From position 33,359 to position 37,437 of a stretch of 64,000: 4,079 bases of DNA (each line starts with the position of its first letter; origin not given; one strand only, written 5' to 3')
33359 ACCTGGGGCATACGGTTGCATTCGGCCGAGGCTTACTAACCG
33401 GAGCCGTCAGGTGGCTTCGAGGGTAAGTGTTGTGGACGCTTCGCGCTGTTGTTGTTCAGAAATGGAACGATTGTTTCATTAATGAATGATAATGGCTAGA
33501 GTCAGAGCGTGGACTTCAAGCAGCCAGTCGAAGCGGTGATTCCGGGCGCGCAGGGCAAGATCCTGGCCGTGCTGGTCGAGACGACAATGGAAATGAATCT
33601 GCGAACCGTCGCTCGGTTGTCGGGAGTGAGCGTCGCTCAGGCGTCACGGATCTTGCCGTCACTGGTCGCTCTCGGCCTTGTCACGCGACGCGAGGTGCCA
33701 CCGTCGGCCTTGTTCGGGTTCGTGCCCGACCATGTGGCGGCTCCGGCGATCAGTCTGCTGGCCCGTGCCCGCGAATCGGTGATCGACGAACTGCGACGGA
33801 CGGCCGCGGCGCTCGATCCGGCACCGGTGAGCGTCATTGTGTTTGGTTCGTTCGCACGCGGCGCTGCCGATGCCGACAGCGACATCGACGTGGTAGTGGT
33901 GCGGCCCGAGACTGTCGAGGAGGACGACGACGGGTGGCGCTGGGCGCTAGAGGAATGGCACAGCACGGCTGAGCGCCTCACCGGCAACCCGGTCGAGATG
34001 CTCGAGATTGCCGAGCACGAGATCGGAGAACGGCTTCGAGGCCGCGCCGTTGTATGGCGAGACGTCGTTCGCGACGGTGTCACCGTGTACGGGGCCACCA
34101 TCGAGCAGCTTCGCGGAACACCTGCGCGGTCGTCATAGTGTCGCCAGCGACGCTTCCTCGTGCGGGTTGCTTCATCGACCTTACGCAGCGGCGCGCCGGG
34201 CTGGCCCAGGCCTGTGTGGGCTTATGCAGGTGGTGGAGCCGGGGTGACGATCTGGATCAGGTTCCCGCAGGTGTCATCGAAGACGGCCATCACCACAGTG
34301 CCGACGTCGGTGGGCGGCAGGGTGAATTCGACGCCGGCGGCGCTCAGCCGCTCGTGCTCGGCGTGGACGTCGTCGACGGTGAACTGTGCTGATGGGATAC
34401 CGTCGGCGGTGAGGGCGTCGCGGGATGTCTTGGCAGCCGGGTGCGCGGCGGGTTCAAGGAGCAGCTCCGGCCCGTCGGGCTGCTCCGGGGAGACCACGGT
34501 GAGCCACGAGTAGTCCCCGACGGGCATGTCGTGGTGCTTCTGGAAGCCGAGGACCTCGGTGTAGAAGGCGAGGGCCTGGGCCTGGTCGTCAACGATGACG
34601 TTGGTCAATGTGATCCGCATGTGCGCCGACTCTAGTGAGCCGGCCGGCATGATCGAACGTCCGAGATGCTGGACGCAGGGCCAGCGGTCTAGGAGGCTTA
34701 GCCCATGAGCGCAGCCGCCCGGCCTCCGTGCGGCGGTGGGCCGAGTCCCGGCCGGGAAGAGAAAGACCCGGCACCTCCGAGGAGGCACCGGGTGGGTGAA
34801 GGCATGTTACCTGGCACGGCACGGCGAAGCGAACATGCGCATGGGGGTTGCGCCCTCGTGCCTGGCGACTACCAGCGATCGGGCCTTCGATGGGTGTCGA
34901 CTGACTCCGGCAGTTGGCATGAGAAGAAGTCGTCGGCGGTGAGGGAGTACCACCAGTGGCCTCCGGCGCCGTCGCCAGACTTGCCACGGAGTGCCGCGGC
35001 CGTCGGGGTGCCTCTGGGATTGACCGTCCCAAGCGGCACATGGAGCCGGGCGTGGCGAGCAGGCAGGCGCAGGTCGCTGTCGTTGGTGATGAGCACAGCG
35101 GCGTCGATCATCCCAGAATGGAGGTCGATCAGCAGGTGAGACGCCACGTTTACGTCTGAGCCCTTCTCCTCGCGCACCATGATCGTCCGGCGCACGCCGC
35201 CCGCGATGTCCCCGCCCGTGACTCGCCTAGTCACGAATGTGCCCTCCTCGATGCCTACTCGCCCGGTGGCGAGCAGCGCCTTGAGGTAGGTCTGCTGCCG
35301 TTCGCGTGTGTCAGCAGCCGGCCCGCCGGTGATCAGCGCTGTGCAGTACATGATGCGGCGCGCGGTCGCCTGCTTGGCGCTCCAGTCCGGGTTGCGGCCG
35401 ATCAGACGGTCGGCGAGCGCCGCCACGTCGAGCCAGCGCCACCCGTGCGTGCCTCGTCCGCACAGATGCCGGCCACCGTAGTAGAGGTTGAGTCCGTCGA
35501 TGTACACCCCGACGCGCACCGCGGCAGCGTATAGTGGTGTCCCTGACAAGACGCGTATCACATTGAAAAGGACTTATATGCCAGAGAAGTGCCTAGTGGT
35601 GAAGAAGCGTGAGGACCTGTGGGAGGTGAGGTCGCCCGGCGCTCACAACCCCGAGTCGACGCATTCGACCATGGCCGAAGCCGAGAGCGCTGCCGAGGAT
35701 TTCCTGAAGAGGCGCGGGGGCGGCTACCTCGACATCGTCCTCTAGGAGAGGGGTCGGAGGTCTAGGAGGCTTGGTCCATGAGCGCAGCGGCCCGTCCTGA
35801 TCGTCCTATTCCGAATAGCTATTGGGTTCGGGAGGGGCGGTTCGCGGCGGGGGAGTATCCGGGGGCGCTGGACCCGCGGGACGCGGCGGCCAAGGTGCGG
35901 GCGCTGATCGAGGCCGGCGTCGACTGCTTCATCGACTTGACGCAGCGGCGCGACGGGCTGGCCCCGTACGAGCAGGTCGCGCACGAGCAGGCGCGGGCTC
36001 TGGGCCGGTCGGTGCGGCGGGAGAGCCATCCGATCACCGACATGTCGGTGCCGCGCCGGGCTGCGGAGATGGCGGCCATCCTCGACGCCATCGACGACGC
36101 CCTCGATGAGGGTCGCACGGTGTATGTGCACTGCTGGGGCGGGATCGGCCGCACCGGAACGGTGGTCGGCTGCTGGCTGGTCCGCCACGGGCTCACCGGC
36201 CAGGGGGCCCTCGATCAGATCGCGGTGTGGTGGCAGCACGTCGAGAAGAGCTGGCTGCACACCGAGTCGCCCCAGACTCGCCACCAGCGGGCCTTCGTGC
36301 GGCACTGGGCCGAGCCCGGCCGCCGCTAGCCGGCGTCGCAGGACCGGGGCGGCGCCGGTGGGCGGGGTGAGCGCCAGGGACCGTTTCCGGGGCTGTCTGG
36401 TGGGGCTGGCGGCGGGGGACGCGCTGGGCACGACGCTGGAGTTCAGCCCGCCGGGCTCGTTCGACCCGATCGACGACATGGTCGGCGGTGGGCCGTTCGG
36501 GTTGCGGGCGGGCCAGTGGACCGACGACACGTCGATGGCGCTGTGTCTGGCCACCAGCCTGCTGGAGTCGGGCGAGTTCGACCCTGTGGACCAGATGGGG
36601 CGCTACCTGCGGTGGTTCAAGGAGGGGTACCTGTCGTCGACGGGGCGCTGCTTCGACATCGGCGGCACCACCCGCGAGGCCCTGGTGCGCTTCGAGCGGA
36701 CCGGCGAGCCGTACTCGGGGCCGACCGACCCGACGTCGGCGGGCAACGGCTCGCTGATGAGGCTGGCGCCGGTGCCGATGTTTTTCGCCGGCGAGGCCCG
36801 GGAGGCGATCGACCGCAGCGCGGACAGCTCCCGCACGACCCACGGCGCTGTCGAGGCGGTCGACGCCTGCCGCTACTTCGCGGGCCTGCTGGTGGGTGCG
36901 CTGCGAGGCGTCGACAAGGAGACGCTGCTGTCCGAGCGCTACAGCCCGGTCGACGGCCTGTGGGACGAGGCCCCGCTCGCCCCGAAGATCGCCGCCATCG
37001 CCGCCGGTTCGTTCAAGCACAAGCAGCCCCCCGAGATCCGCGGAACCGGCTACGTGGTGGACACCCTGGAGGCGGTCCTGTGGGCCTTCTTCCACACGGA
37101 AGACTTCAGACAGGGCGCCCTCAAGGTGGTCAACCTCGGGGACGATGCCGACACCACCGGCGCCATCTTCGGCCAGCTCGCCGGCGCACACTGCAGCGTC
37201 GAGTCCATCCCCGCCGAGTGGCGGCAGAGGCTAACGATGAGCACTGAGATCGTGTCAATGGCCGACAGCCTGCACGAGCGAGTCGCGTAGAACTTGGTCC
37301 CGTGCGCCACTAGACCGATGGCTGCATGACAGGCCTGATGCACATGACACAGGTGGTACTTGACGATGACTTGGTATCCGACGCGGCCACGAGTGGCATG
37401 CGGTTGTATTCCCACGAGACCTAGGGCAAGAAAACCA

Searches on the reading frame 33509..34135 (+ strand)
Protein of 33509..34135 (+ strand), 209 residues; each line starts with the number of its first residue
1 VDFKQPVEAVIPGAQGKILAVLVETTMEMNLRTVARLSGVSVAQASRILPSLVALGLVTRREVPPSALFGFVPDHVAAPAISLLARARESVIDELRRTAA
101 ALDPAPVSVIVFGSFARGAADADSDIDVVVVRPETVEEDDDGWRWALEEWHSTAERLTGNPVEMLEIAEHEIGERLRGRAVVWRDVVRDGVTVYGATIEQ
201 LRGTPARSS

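Call 9: search_protein_families(library=pfam, proteins=[window:33509-34135:+], max_evalue=0.001)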
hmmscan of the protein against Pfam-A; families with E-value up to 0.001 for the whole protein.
window:33509-34135:+ (209 aa): 6 families
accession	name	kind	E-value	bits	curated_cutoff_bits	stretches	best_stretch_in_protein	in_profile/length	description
PF01909.29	NTP_transf_2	-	1.5e-10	41.7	21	1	93-144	2-47/93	Nucleotidyltransferase domain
PF18765.7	Polbeta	-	1.2e-06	29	26.9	1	104-167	11-69/93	Polymerase beta, Nucleotidyltransferase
PF09339.16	HTH_IclR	-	5.1e-06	26.6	22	1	18-61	8-51/52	IclR helix-turn-helix domain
PF01978.25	TrmB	-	9.8e-05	22.6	25.6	1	17-66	12-60/68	Sugar-specific transcriptional regulator TrmB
PF12802.13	MarR_2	-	0.00033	21.2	27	1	12-64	4-56/61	MarR family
PF14792.12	DNA_pol_B_palm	-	0.00038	21.1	25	1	93-139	12-56/113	DNA polymerase beta palm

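Call 22: search_protein_families(library=padloc, proteins=[window:33509-34135:+], max_evalue=0.001)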
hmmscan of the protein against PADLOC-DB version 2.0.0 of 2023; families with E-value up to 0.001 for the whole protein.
window:33509-34135:+ (209 aa): 11 families
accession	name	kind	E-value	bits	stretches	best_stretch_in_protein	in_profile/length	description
PDLC04368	PDC-M05A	-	4.6e-13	47.5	1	7-132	7-133/201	-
PDLC04369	PDC-M05A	-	8.2e-11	39.9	1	24-132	25-129/201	-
PDLC04903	PDC-S09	-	2.6e-08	32.2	1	107-140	27-60/108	-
PDLC04902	PDC-S09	-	1.1e-07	30.1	1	108-167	23-77/97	-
PDLC04904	PDC-S09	-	2.3e-07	29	1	108-166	27-79/104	-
PDLC04906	PDC-S09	-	4.5e-06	25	1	91-131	7-49/98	-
PDLC04907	PDC-S09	-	7.1e-06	24.1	1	106-134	27-55/114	-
PDLC04778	PDC-M70A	-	5.6e-05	20.6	1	79-130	20-71/355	-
PDLC04370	PDC-M05A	-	0.00015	19.7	1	14-133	16-138/194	-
PDLC01857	CARF3--CARF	-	0.00058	17.5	0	18-62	133-177/201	-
PDLC04905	PDC-S09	-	0.00081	17.7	0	109-165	24-77/101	-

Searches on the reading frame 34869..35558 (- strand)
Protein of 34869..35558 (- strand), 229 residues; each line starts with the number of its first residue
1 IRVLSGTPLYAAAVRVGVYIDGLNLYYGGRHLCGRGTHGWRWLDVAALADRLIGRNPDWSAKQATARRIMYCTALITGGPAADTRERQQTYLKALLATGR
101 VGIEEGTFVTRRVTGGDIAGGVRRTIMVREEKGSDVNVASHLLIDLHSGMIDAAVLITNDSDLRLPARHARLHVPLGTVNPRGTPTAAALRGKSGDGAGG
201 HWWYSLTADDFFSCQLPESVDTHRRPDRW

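Call 9: search_protein_families(library=pfam, proteins=[window:34869-35558:-], max_evalue=0.001)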
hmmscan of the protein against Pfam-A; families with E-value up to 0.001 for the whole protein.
window:34869-35558:- (229 aa): 1 family
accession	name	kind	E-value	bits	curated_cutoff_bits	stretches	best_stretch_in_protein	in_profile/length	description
PF01936.24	NYN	-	2e-05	25.6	24.2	1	15-171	1-114/145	NYN domain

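Call 22: search_protein_families(library=padloc, proteins=[window:34869-35558:-], max_evalue=0.001)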
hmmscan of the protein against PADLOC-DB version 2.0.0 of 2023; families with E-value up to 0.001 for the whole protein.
window:34869-35558:- (229 aa): 1 family
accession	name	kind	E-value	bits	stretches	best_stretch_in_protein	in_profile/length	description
PDLC04163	HEC-09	-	6.8e-25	85.9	1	15-175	3-147/203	-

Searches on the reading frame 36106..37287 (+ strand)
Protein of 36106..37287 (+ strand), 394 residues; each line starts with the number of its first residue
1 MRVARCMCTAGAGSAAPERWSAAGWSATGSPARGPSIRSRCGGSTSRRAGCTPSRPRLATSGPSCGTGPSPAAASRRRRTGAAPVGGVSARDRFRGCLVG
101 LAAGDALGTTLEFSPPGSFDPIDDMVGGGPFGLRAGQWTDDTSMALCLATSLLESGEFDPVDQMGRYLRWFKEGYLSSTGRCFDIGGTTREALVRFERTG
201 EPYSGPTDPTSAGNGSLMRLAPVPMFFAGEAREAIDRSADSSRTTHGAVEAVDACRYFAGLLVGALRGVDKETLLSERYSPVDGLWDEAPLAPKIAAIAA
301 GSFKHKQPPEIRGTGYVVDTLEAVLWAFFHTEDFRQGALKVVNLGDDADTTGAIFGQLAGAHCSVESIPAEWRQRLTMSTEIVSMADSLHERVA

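Call 9: search_protein_families(library=pfam, proteins=[window:36106-37287:+], max_evalue=0.001)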
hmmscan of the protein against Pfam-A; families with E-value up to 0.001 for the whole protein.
window:36106-37287:+ (394 aa): 1 family
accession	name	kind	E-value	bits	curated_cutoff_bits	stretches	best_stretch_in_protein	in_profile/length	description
PF03747.19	ADP_ribosyl_GH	-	2.7e-79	267.3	26.2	1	96-371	1-287/287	ADP-ribosylglycohydrolase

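Call 22: search_protein_families(library=padloc, proteins=[window:36106-37287:+], max_evalue=0.001)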
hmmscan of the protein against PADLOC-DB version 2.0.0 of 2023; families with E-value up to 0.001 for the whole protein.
window:36106-37287:+ (394 aa): 0 families
